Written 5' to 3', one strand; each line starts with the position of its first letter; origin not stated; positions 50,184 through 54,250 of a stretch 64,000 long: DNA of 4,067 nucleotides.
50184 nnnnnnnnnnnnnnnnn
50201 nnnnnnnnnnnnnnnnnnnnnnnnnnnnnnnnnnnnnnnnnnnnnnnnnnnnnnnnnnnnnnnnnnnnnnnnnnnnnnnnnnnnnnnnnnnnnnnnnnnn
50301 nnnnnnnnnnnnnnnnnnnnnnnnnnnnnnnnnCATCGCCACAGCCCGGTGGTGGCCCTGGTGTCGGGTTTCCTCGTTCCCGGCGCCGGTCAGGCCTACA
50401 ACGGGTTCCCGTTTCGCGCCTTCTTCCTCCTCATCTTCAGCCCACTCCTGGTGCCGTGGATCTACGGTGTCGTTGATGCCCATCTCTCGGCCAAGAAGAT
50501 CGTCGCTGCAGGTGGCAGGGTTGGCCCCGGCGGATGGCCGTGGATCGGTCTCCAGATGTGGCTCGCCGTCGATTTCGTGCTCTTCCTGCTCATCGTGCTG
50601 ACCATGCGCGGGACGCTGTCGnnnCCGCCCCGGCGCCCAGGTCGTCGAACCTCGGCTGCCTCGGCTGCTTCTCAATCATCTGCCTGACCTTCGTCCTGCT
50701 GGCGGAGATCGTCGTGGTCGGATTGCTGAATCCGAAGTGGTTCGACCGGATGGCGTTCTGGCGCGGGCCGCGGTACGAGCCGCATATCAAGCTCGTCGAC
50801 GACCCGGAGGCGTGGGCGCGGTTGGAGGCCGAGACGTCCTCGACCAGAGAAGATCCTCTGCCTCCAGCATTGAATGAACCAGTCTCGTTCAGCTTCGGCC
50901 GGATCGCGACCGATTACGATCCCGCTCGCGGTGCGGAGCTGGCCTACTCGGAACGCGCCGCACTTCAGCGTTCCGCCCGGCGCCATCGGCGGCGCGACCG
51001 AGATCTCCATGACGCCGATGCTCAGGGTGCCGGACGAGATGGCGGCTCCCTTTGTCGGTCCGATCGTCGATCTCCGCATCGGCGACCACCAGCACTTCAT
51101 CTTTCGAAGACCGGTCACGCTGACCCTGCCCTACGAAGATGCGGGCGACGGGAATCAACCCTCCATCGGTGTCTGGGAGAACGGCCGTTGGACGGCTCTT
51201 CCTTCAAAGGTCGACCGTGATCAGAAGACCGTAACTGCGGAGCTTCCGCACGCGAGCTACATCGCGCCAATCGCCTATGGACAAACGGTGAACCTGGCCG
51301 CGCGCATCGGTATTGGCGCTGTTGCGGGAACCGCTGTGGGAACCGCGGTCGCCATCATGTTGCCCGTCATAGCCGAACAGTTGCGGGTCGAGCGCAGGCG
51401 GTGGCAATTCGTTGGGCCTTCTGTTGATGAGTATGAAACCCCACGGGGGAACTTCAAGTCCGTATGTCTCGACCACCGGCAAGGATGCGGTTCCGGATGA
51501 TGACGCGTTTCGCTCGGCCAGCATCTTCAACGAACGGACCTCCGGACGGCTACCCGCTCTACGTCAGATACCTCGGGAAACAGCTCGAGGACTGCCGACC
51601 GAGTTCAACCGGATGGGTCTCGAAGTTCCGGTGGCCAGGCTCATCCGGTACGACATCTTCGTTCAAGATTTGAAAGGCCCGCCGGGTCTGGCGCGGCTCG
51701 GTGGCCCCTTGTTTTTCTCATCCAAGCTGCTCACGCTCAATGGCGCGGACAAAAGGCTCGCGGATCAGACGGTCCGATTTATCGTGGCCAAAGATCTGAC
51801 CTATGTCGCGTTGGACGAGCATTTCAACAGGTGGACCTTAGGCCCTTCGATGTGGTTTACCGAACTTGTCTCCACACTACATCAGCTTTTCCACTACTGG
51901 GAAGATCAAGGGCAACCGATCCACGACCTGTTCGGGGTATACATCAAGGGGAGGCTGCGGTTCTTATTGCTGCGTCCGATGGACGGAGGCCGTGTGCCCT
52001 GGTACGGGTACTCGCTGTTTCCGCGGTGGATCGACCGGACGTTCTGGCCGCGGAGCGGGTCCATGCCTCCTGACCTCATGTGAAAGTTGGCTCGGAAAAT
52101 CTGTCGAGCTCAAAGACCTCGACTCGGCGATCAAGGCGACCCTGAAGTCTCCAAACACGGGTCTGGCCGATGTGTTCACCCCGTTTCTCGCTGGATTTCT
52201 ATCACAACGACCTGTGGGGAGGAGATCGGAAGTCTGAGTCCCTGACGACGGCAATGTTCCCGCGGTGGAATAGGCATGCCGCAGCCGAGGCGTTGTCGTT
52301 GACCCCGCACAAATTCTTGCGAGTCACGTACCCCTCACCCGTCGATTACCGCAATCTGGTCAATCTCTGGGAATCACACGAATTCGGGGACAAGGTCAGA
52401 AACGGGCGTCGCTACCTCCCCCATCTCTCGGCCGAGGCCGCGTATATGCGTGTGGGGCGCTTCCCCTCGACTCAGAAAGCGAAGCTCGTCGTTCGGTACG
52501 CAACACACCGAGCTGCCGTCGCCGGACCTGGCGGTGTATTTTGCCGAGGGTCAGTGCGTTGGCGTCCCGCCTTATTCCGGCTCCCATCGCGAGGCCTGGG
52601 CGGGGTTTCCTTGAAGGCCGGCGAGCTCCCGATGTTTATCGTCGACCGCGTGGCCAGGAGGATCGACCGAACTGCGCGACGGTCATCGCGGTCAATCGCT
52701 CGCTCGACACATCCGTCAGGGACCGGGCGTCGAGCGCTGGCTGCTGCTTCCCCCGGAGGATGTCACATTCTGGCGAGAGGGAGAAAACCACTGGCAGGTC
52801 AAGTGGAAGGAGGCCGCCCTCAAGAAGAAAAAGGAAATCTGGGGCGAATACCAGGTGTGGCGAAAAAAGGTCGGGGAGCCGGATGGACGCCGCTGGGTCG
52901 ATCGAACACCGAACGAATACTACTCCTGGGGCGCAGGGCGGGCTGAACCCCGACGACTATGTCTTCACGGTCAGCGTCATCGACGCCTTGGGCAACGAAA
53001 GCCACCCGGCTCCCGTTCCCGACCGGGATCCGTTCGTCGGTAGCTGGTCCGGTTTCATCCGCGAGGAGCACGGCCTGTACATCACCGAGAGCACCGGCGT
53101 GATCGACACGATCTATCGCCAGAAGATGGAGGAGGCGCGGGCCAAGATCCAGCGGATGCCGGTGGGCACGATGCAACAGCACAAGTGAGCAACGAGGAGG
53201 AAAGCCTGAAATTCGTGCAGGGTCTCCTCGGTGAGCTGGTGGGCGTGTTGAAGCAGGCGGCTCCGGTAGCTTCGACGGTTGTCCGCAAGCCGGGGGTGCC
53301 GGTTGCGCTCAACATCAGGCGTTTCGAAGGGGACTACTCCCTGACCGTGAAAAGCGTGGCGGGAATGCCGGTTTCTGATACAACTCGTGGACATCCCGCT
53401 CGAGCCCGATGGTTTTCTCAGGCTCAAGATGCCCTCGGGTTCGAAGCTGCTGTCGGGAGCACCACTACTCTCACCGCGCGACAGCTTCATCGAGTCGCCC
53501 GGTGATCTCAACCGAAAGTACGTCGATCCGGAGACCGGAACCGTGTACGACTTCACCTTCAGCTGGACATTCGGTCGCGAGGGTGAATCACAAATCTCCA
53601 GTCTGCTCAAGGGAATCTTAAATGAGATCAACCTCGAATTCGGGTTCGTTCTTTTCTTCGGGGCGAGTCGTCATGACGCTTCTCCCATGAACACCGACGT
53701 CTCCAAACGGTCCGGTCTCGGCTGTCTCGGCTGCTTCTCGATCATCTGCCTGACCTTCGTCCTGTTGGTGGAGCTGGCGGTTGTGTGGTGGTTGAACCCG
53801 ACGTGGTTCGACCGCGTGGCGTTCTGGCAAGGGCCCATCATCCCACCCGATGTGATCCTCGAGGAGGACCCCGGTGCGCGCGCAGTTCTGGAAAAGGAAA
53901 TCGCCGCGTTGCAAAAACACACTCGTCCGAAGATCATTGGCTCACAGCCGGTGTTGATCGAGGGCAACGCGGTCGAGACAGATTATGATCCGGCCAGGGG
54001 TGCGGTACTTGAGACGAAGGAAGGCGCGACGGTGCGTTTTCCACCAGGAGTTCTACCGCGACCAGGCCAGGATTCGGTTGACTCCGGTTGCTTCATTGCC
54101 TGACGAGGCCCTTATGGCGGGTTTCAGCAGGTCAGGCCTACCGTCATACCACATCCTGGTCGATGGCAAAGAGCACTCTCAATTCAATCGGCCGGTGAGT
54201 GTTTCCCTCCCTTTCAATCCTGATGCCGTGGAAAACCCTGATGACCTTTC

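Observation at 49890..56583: Uncharacterised operon: triple-zinc-ribbon membrane protein plus two tandem about 1000-aa membrane-anchored paralogues, only one of which keeps a metallopeptidase motif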

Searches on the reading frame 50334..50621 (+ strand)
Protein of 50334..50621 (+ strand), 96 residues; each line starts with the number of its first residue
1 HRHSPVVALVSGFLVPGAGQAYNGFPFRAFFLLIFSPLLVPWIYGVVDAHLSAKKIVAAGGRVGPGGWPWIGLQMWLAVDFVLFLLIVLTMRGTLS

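Call 31: find_homologous_proteins(query=window:50334-50621:+, max_evalue=0.001)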
Query seq(96 aa) (96 aa): 2 proteins with E <= 0.001 among 13 candidates.
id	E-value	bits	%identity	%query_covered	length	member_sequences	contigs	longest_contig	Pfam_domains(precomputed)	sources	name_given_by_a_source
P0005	5.9e-47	176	93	94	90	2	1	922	-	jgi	jgi:hypothetical protein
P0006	3.9e-40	154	72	100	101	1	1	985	-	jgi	jgi:TM2 domain-containing membrane protein YozV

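Call 32: find_encoding_contigs(protein=P0005, flank=5000)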
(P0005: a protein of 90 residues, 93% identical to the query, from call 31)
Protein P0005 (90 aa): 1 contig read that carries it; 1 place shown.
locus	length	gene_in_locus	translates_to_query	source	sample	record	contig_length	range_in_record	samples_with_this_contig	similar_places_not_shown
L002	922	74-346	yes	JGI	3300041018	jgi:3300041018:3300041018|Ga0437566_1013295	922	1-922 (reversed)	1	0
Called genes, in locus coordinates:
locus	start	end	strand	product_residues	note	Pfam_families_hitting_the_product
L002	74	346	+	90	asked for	-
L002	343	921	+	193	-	?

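Call 33: find_encoding_contigs(protein=P0006, flank=5000)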
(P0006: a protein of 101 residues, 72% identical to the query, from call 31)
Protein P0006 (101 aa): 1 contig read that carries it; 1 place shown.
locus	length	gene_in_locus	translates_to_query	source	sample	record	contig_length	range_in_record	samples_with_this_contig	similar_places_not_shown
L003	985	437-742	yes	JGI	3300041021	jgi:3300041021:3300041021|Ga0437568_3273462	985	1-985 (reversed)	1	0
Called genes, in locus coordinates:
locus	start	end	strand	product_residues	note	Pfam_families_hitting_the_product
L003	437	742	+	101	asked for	-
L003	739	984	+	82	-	?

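Call 76: search_protein_families(library=pfam, proteins=[P0006], max_evalue=1)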
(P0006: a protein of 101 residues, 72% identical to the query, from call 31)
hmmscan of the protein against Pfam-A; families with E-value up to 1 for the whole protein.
P0006 (101 aa): 3 families
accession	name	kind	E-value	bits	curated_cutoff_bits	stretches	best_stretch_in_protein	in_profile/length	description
PF18935.5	DUF5683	-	0.0029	18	26.7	1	7-32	2-27/151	Family of unknown function (DUF5683)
PF20382.3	DUF6677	-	0.054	14.5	24.3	1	12-52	1-39/116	Family of unknown function (DUF6677)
PF01277.22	Oleosin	-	0.29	11.4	25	1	36-49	37-50/113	Oleosin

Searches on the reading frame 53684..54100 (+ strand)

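Call 9: search_protein_families(library=pfam, proteins=[window:53684-54100:+], max_evalue=0.1)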
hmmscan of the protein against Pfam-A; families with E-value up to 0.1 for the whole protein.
window:53684-54100:+ (139 aa): 2 families
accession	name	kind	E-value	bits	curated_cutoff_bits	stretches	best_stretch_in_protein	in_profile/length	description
PF00699.25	Urease_beta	-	0.024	15.1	25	1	73-122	22-72/98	Urease beta subunit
PF10875.13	DUF2670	-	0.098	13.2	25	0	28-84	72-127/145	Protein of unknown function (DUF2670)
